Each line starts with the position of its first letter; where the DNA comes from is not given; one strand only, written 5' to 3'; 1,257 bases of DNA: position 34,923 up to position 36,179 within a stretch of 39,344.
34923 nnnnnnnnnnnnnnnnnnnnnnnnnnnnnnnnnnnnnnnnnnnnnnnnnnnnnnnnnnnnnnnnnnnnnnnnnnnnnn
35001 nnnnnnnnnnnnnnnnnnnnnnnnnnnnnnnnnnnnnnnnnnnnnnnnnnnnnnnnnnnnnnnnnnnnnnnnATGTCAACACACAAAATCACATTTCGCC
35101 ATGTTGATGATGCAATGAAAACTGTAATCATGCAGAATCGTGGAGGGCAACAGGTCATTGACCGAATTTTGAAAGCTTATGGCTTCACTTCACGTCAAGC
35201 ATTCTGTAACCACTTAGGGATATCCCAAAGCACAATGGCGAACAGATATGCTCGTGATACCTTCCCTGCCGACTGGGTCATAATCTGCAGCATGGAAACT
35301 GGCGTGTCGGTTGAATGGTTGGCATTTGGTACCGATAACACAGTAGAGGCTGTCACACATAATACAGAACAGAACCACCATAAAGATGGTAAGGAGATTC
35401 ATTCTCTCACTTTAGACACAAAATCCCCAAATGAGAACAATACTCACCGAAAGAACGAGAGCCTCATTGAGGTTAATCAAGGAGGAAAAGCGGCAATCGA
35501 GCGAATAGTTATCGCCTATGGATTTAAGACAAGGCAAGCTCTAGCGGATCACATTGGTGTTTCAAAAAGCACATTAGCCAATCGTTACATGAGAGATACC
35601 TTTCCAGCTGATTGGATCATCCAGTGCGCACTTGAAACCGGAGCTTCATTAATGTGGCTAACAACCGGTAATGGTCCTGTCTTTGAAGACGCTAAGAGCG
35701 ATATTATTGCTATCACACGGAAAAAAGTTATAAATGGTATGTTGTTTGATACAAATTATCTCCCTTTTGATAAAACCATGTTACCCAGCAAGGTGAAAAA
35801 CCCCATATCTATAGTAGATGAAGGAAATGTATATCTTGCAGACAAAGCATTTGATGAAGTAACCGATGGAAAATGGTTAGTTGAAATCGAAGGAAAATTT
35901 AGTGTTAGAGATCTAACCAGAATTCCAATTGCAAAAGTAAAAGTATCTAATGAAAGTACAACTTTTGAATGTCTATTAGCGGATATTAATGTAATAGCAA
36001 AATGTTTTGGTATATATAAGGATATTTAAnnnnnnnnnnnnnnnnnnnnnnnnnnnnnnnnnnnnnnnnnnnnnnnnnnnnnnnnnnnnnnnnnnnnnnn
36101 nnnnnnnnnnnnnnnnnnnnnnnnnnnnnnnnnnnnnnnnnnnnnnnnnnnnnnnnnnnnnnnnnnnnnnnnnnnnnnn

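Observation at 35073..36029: Immunity repressor carries an internal tandem duplication of its DNA-binding domain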

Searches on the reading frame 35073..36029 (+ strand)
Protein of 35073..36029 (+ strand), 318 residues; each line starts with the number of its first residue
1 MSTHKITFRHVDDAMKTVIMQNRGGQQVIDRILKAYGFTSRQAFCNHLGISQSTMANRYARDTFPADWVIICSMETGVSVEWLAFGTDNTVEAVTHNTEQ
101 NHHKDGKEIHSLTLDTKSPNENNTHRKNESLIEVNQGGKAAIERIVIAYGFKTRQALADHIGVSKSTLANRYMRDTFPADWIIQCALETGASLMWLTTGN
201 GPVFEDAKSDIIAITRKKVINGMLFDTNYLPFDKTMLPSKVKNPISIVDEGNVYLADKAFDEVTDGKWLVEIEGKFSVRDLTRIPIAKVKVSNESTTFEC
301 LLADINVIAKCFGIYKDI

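Call 4: search_protein_families(library=pfam, proteins=[window:35073-36029:+], max_evalue=0.01)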
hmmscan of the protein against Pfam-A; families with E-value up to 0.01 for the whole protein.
window:35073-36029:+ (318 aa): 6 families
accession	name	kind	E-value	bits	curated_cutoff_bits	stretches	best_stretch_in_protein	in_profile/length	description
PF07022.19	Phage_CI_repr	-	9.6e-58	192.9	22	2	140-203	1-64/65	Bacteriophage CI repressor helix-turn-helix domain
PF16452.10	Phage_CI_C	-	6.7e-31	107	27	1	214-312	2-100/101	Bacteriophage CI repressor C-terminal domain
PF18024.7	HTH_50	-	0.00044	20.3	27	0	29-61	16-46/50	Helix-turn-helix domain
PF13693.12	HTH_35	-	0.0024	18.3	25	0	155-195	19-59/75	Winged helix-turn-helix DNA-binding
PF20432.4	Xre-like-HTH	-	0.0044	17.7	25.8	0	141-174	14-44/63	Antitoxin Xre-like helix-turn-helix domain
PF05269.17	Phage_CII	-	0.0087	16.7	21.3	0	144-190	16-61/91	Bacteriophage CII protein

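Call 5: search_protein_families(library=phrogs, proteins=[window:35073-36029:+], max_evalue=0.001)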
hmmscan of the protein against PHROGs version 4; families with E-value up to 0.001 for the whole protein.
window:35073-36029:+ (318 aa): 13 families
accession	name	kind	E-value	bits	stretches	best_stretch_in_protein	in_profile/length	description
phrog_4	-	transcription regulation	5.2e-77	260.5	3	1-99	27-123/400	transcriptional repressor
phrog_9710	-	unknown function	1.8e-26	93.1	2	140-208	16-87/95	-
phrog_34054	-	transcription regulation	1.6e-17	64.3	1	252-314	8-70/74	transcriptional repressor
phrog_3037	-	transcription regulation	1.3e-15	58.7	2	21-109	11-104/189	transcriptional repressor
phrog_2328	-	transcription regulation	3.2e-13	50.6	2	153-203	30-81/128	transcriptional repressor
phrog_8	-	transcription regulation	4.1e-10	40.6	1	77-220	129-235/346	transcriptional regulator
phrog_7306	-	unknown function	8.2e-07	30.1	0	28-88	11-73/188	-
phrog_30908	-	unknown function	2e-05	25.6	1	207-311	14-123/130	-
phrog_4583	-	transcription regulation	2.6e-05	25.2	0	144-180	16-53/81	transcriptional repressor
phrog_9103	-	transcription regulation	3.1e-05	24.9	0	28-71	12-54/78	transcriptional repressor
phrog_725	-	transcription regulation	0.00044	21.1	0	121-169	8-43/101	CII-like regulator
phrog_1702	-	transcription regulation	0.00048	21.1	0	140-181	16-52/87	transcriptional repressor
phrog_101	-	transcription regulation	0.00073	20.3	0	153-193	37-81/203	CII-like transcriptional activator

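Call 6: search_dna_similar(query=window:35073-36029:+, collection=phages, mode=protein, max_rows=40)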
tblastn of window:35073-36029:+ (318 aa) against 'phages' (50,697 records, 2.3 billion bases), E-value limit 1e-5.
Records with a match: 144; places in all: 169; records where one place covers at least 80% of the query: 75.
Best place of each record, by identity: 60-80% 2; <60% 142.
By first word of the organism name: Klebsiella 49; Yersinia 24; Salmonella 17; Vibrio 17; Escherichia 14; Haemophilus 5; Pasteurella 5; Erwinia 4; Pseudomonas 3; Cronobacter 2; and 3 more.
By host as written in the record: Klebsiella pneumoniae 32; - 16; Yersinia pestis EV76-CN 14; Yersinia enterocolitica 8; Klebsiella pneumoniae ST437-OXA245 4; Salmonella sp. 3; Klebsiella pneumoniae ST258-KPC3 2; Klebsiella pneumoniae KL49 2; and 47 more.
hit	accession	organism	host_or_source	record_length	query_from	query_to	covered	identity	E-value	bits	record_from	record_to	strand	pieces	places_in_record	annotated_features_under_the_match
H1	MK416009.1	Klebsiella phage ST11-OXA245phi3.1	Klebsiella pneumoniae ST11-OXA245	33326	1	315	99%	63.0%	3e-130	414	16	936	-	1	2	repressor protein CI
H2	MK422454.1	Klebsiella phage ST340-VIM1phi10.2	Klebsiella pneumoniae ST340-VIM1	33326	1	315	99%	63.0%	3e-130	414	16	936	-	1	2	repressor protein CI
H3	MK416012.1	Klebsiella phage ST437-OXA245phi4.2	Klebsiella pneumoniae ST437-OXA245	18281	1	315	99%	57.5%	3e-130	516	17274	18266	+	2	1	repressor protein CI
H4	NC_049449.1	Klebsiella phage ST437-OXA245phi4.2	Klebsiella pneumoniae ST437-OXA245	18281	1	315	99%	57.5%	3e-130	516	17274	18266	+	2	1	repressor protein CI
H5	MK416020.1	Klebsiella phage ST11-VIM1phi8.4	Klebsiella pneumoniae ST11-VIM1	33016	1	315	99%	57.5%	3e-130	516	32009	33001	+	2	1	repressor protein CI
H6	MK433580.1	Klebsiella phage ST11-OXA48phi15.3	Klebsiella pneumoniae ST11-OXA48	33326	1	315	99%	57.5%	3e-130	516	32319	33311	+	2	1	repressor protein CI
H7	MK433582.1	Klebsiella phage ST258-KPC3phi16.2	Klebsiella pneumoniae ST258-KPC3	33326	1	315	99%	57.5%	3e-130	516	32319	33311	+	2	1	repressor protein CI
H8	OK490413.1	Klebsiella phage Kp4860-7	Klebsiella pneumoniae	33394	1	316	99%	52.2%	1e-99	327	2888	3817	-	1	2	record has no annotation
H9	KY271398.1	Klebsiella phage 4LV2017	Klebsiella pneumoniae KL49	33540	1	316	99%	52.2%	1e-99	327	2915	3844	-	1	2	repressor protein CI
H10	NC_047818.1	Klebsiella phage 4LV2017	Klebsiella pneumoniae KL49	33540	1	316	99%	52.2%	1e-99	327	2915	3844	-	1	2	repressor protein CI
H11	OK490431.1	Klebsiella phage Kp4871-2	Klebsiella pneumoniae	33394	1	316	99%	51.9%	9e-99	324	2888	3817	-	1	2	record has no annotation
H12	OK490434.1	Klebsiella phage Kp4872-2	Klebsiella pneumoniae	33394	1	316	99%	51.9%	9e-99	324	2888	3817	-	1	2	record has no annotation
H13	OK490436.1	Klebsiella phage Kp4873-1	Klebsiella pneumoniae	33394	1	316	99%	51.9%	9e-99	324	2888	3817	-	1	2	record has no annotation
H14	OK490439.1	Klebsiella phage Kp4874-1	Klebsiella pneumoniae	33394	1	316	99%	51.9%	9e-99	324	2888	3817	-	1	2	record has no annotation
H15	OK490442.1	Klebsiella phage Kp4875-1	Klebsiella pneumoniae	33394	1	316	99%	51.9%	9e-99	324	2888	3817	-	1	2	record has no annotation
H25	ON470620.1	Escherichia phage vB_EcoM-813R9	Escherichia coli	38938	19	309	83%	50.8%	1e-53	296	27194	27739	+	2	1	repressor protein cI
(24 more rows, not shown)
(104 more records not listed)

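Call 10: find_homologous_proteins(query=window:35073-36029:+, max_evalue=0.00001)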
Query window:35073-36029:+ (318 aa): 791 proteins with E <= 0.00001 among 1669 candidates; the best 120 are listed.
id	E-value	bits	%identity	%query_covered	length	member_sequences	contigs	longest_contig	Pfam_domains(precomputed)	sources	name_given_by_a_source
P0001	4.2e-212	721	100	100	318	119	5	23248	PF07022.20,PF16452.11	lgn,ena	-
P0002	3.7e-126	439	60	98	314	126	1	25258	PF07022.20,PF16452.11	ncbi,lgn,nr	ncbi:TPA: phage repressor protein CI [Escherichia coli]|nr:phage repressor protein CI [Escherichia c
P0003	5.1e-126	439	63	99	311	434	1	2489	PF07022.20,PF16452.11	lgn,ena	-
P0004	2.1e-121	423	62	97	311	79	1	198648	PF07022.20,PF16452.11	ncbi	ncbi:phage repressor protein CI [Escherichia coli]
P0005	7.0e-121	422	60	98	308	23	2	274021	PF18024.8,PF07022.20,PF16452.11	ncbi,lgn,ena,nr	ncbi:helix-turn-helix domain-containing protein [Klebsiella pneumoniae]|nr:helix-turn-helix domain-c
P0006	1.7e-118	414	59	99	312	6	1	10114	PF07022.20,PF16452.11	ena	-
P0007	3.5e-117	410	58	99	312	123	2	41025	PF07022.20,PF16452.11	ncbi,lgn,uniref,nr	ncbi:TPA: phage repressor protein CI [Escherichia coli]|uniref:phage repressor protein CI n=1 Tax=Es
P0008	1.3e-116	408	60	99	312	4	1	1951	PF07022.20,PF16452.11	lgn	-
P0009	1.1e-111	391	57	99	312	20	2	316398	PF07022.20,PF16452.11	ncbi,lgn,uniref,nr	ncbi:phage repressor protein CI [Escherichia coli]|uniref:phage repressor protein CI n=1 Tax=Escheri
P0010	4.3e-111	389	58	98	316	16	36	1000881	PF07022.20,PF16452.11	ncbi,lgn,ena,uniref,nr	ncbi:TPA: phage repressor protein CI [Escherichia coli]|uniref:phage repressor protein CI n=1 Tax=Es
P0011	1.8e-110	387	56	99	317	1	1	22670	PF07022.20,PF16452.11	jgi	jgi:phage repressor protein C with HTH and peptisase S24 domain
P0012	4.0e-109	383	56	99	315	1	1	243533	PF07022.20,PF16452.11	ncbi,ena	ncbi:phage repressor protein CI [Citrobacter freundii]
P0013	1.0e-108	382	54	99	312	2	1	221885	PF07022.20,PF16452.11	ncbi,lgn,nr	ncbi:Repressor protein CI [Enterobacteriaceae bacterium RIT714]|nr:Repressor protein CI [Enterobacte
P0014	4.0e-108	380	53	99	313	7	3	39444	PF18024.8,PF07022.20,PF16452.11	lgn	-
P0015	9.3e-107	375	58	91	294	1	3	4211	PF20432.5,PF07022.20,PF16452.11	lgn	-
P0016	2.0e-105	371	56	93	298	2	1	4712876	PF07022.20,PF16452.11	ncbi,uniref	ncbi:phage repressor protein CI [Enterobacter bugandensis]|uniref:phage repressor protein CI n=1 Tax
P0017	4.9e-103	363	54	98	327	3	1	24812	PF07022.20,PF16452.11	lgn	-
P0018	6.4e-103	363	53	97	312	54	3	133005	PF07022.20,PF16452.11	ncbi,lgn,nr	ncbi:TPA: Repressor protein CI [Escherichia coli]|nr:Repressor protein CI [Escherichia coli]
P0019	7.5e-102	359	54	100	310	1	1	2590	PF07022.20,PF16452.11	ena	-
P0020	8.1e-102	359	52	98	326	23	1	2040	PF07022.20,PF16452.11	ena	-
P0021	2.0e-101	358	54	100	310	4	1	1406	PF07022.20,PF16452.11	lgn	-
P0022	2.2e-101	358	52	100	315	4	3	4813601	PF07022.20,PF16452.11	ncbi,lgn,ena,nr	ncbi:Repressor protein CI [Enterobacter cancerogenus]|nr:phage repressor protein CI [Enterobacter ca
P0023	6.2e-101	356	51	99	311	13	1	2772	PF18024.8,PF07022.20,PF16452.11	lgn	-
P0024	3.4e-100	354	52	99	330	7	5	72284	PF07022.20,PF16452.11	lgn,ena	-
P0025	3.4e-100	354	54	93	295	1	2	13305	PF07022.20,PF16452.11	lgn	-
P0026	4.3e-100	353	54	100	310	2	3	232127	PF07022.20,PF16452.11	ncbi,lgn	-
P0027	2.9e-99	351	53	97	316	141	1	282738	PF07022.20,PF16452.11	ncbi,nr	ncbi:Repressor protein CI [Salmonella enterica]|nr:Repressor protein CI [Salmonella enterica]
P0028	1.5e-97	345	54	92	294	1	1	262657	PF20432.5,PF07022.20,PF16452.11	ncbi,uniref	ncbi:phage repressor protein CI [Kosakonia oryzendophytica]|uniref:phage repressor protein CI n=1 Ta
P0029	3.8e-97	344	51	97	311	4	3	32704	PF07022.20,PF16452.11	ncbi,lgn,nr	ncbi:TPA: phage repressor protein CI [Klebsiella michiganensis]|nr:phage repressor protein CI [Klebs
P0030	5.7e-97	343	51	97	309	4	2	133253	PF18024.8,PF07022.20,PF16452.11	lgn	-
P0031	6.4e-97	343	51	97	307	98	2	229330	PF07022.20,PF16452.11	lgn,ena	-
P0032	2.6e-95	338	54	92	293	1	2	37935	PF20432.5,PF07022.20,PF16452.11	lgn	-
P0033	9.7e-95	336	51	99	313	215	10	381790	PF07022.20,PF16452.11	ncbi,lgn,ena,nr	ncbi:phage repressor protein CI [Escherichia coli]|nr:phage repressor protein CI [Escherichia coli]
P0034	1.1e-92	329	51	98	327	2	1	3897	PF07022.20,PF16452.11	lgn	-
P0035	1.5e-90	322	75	57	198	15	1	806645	PF07022.20,PF16452.11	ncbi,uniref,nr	ncbi:phage repressor protein CI [Enterobacter roggenkampii]|uniref:phage repressor protein CI n=1 Ta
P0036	1.5e-90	322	53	88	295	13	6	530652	PF07022.20,PF16452.11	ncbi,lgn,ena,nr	ncbi:phage repressor protein CI [Enterobacter roggenkampii]|nr:phage repressor protein CI [Enterobac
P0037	1.8e-88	315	50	93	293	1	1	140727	PF20432.5,PF07022.20,PF16452.11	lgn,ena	-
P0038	3.6e-87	311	50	97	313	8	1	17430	PF18024.8,PF07022.20,PF16452.11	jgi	-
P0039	6.9e-86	307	47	98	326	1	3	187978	PF07022.20,PF16452.11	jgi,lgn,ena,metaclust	metaclust:\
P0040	3.9e-84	301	68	59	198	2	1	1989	PF07022.20,PF16452.11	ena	-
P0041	8.7e-82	293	63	64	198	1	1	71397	PF07022.20,PF16452.11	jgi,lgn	-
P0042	1.8e-81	292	49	90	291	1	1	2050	PF20432.5,PF07022.20,PF16452.11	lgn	-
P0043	3.4e-81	291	50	91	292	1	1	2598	PF20432.5,PF18024.8,PF07022.20,PF16452.11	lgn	-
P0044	3.5e-81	291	67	60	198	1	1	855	PF07022.20,PF16452.11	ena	-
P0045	2.1e-80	289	68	60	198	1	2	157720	PF07022.20,PF16452.11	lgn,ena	-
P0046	9.7e-80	287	65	60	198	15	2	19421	PF07022.20,PF16452.11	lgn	-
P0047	9.8e-80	287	65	60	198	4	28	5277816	PF07022.20,PF16452.11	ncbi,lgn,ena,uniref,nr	ncbi:phage repressor protein CI [Klebsiella quasipneumoniae subsp. similipneumoniae]|uniref:Phage re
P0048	1.0e-78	283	46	91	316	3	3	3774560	PF07022.20,PF16452.11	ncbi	ncbi:helix-turn-helix domain-containing protein [Edwardsiella tarda]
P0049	5.6e-78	281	59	70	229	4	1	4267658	PF07022.20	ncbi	-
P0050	9.3e-78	280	65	57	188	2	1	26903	PF07022.20,PF16452.11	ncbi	ncbi:phage repressor protein CI [Pectobacterium cacticida]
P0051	4.6e-77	278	44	91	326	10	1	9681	PF07022.20,PF16452.11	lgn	-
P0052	8.6e-76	274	66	56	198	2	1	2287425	PF07022.20,PF16452.11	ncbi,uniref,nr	ncbi:phage repressor protein CI [Pectobacterium carotovorum]|uniref:phage repressor protein CI n=1 T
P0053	1.9e-74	269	61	58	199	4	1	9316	PF07022.20,PF16452.11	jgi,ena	jgi:phage repressor protein C with HTH and peptisase S24 domain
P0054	5.9e-74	268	64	60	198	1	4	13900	PF07022.20,PF16452.11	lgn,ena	-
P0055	1.6e-73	266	44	90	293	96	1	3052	PF07022.20,PF16452.11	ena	-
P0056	2.9e-73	265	60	62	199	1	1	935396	PF07022.20,PF16452.11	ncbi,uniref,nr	ncbi:helix-turn-helix domain-containing protein [Enterobacter roggenkampii]|uniref:phage repressor p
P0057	4.0e-73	265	61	59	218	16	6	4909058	PF07022.20,PF16452.11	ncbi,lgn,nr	ncbi:hypothetical protein DZA65_00781 [Dickeya dianthicola]|nr:hypothetical protein DZA65_00781 [Dic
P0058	6.0e-73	264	59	61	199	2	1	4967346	PF07022.20,PF16452.11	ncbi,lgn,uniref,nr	ncbi:phage repressor protein CI [Kosakonia sacchari]|uniref:Phage repressor protein CI n=1 Tax=Kosak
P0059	6.8e-73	264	61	60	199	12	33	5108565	PF07022.20,PF16452.11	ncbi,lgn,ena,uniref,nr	ncbi:TPA: phage repressor protein CI [Citrobacter freundii]|uniref:phage repressor protein CI n=1 Ta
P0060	7.9e-73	264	44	91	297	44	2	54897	PF07022.20,PF16452.11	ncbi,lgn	ncbi:TPA: phage repressor protein CI [Escherichia coli]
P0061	1.3e-72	263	63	57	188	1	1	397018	PF07022.20,PF16452.11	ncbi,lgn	-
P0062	1.5e-72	263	64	57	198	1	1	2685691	PF07022.20,PF16452.11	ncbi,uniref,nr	ncbi:phage repressor protein CI [Pectobacterium carotovorum]|uniref:phage repressor protein CI n=1 T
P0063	1.4e-71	260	57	62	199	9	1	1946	PF07022.20,PF16452.11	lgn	-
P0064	1.4e-71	260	62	57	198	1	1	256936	PF07022.20,PF16452.11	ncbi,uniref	ncbi:phage repressor protein CI [Pectobacterium versatile]|uniref:phage repressor protein CI n=1 Tax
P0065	1.5e-71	260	64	56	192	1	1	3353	PF07022.20,PF16452.11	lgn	-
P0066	1.6e-71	260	59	58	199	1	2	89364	PF07022.20,PF16452.11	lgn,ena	-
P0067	2.9e-71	259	59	59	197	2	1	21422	PF07022.20,PF16452.11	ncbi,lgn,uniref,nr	ncbi:phage repressor protein CI [Klebsiella quasipneumoniae]|uniref:phage repressor protein CI n=1 T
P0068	6.5e-71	258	60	59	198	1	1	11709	PF07022.20,PF16452.11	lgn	-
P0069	7.8e-71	257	62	57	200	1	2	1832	PF07022.20,PF16452.11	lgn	-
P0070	8.7e-71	257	61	58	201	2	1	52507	PF07022.20,PF16452.11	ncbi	-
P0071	2.3e-70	256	57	62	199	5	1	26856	PF07022.20,PF16452.11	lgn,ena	-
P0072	3.2e-70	255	51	57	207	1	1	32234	PF07022.20,PF16452.11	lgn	-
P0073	3.5e-70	255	42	93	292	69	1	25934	PF07022.20,PF16452.11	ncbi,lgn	ncbi:phage repressor protein CI [Escherichia coli]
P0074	9.6e-70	254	63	56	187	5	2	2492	PF07022.20,PF16452.11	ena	-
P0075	1.0e-69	254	63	56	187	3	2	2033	PF07022.20,PF16452.11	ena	-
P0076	1.2e-69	253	59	56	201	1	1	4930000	PF07022.20,PF16452.11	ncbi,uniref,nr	ncbi:phage repressor protein CI [Pectobacterium aroidearum]|uniref:phage repressor protein CI n=1 Ta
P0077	1.2e-69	253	62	56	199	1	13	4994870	PF07022.20,PF16452.11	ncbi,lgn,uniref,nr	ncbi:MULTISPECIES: phage repressor protein CI [Pectobacterium]|uniref:Phage repressor protein n=1 Ta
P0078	1.5e-69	253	61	59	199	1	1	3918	PF07022.20,PF16452.11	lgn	-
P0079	1.7e-69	253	56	61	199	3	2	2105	PF07022.20,PF16452.11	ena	-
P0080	3.0e-69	252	58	58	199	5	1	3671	PF07022.20,PF16452.11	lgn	-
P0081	7.2e-69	251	58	58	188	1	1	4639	PF07022.20,PF16452.11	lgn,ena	-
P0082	9.5e-69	250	64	55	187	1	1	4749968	PF07022.20,PF16452.11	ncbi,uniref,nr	ncbi:phage repressor protein CI [Dickeya zeae]|uniref:Phage repressor protein n=1 Tax=Dickeya zeae T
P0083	1.2e-68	250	59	58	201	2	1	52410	PF07022.20,PF16452.11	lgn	-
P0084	1.5e-68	250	47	62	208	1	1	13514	PF07022.20,PF16452.11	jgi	jgi:hypothetical protein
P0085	2.1e-68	249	64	54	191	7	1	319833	PF07022.20,PF16452.11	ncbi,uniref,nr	ncbi:helix-turn-helix domain-containing protein [Pectobacterium carotovorum]|uniref:phage repressor 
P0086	3.5e-68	249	56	61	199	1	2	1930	PF07022.20,PF16452.11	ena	-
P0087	3.5e-68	249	63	55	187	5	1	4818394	PF07022.20,PF16452.11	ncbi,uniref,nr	ncbi:CI repressor [Dickeya parazeae Ech586]|uniref:CI repressor n=1 Tax=Dickeya zeae (strain Ech586)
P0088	4.3e-68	248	59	57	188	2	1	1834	PF07022.20,PF16452.11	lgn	-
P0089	1.1e-67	247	61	56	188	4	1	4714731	PF07022.20,PF16452.11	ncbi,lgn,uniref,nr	ncbi:phage repressor protein [Dickeya zeae]|uniref:Phage repressor protein n=1 Tax=Dickeya zeae TaxI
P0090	1.4e-67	247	43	59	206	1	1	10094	PF07022.20,PF16452.11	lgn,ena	-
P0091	3.5e-67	245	59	56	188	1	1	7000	PF07022.20,PF16452.11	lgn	-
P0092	7.0e-67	244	59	59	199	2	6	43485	PF07022.20,PF16452.11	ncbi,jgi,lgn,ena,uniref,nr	ncbi:phage repressor protein CI [Kluyvera sp. Awk 3]|jgi:phage repressor protein C with HTH and pept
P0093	7.1e-67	244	58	56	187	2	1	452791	PF07022.20,PF16452.11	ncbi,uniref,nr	ncbi:phage repressor protein CI [Pectobacterium versatile]|uniref:phage repressor protein CI n=1 Tax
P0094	8.4e-67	244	56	56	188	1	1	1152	PF07022.20,PF16452.11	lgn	-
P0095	2.5e-66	242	57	59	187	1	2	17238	PF07022.20,PF16452.11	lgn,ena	-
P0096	3.8e-66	242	61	55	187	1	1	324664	PF07022.20,PF16452.11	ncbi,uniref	ncbi:phage repressor protein CI [Pectobacterium cacticida]|uniref:phage repressor protein CI n=1 Tax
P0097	9.9e-66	241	55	62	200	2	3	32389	PF07022.20,PF16452.11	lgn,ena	-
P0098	2.9e-65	239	56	56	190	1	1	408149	PF07022.20,PF16452.11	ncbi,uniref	ncbi:phage repressor protein CI [Brenneria goodwinii]|uniref:phage repressor protein CI n=1 Tax=Bren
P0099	9.5e-65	237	60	53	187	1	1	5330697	PF07022.20,PF16452.11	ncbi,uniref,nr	ncbi:phage repressor protein [Brenneria izadpanahii]|uniref:Phage repressor protein n=1 Tax=Brenneri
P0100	1.1e-64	237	54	63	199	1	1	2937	PF07022.20,PF16452.11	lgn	-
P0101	1.3e-64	237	55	62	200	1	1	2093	PF07022.20,PF16452.11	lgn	-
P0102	1.4e-64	237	56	56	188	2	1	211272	PF07022.20,PF16452.11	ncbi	ncbi:UNVERIFIED_ORG: hypothetical protein M2402_002558 [Rahnella aquatilis]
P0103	1.7e-64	236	56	56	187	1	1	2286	PF07022.20,PF16452.11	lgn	-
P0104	2.1e-64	236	46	80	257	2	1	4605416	PF07022.20,PF16452.11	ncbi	-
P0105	2.1e-64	236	58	58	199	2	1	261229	PF07022.20,PF16452.11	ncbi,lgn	ncbi:TPA: phage repressor protein CI [Enterobacter hormaechei subsp. steigerwaltii]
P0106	2.4e-64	236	56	61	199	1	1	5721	PF07022.20,PF16452.11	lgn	-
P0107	3.2e-64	236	46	55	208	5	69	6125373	PF07022.20,PF16452.11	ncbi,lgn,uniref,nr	ncbi:phage repressor protein [Salmonella enterica subsp. diarizonae]|uniref:Phage repressor protein 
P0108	3.6e-64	235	56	59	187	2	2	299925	PF07022.20,PF16452.11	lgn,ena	-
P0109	1.2e-63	234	58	58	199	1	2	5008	PF07022.20,PF16452.11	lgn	-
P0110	1.2e-63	234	58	58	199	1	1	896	PF07022.20,PF16452.11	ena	-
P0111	1.8e-63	233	57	58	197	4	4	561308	PF07022.20,PF16452.11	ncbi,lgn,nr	ncbi:phage repressor protein CI [Serratia marcescens]|nr:phage repressor protein CI [Serratia marces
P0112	4.0e-63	232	43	58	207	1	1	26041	PF07022.20,PF16452.11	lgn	-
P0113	5.6e-63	232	56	61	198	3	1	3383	PF07022.20,PF16452.11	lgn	-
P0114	1.4e-62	230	58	56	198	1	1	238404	PF07022.20,PF16452.11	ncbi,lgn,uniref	ncbi:phage repressor protein CI [Serratia ureilytica]|uniref:phage repressor protein CI n=1 Tax=Serr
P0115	1.5e-62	230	53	56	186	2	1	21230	PF07022.20,PF16452.11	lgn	-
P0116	1.6e-62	230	54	56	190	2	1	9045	PF07022.20,PF16452.11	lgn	-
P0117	2.2e-62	230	53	56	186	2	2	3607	PF07022.20,PF16452.11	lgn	-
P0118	2.4e-62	229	55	59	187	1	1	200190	PF07022.20,PF16452.11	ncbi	ncbi:phage repressor protein CI [Rahnella aceris]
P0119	2.6e-62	229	57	56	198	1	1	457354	PF07022.20,PF16452.11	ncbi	ncbi:TPA: phage repressor protein CI [Serratia marcescens]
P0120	3.8e-62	229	54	58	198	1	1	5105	PF07022.20,PF16452.11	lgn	-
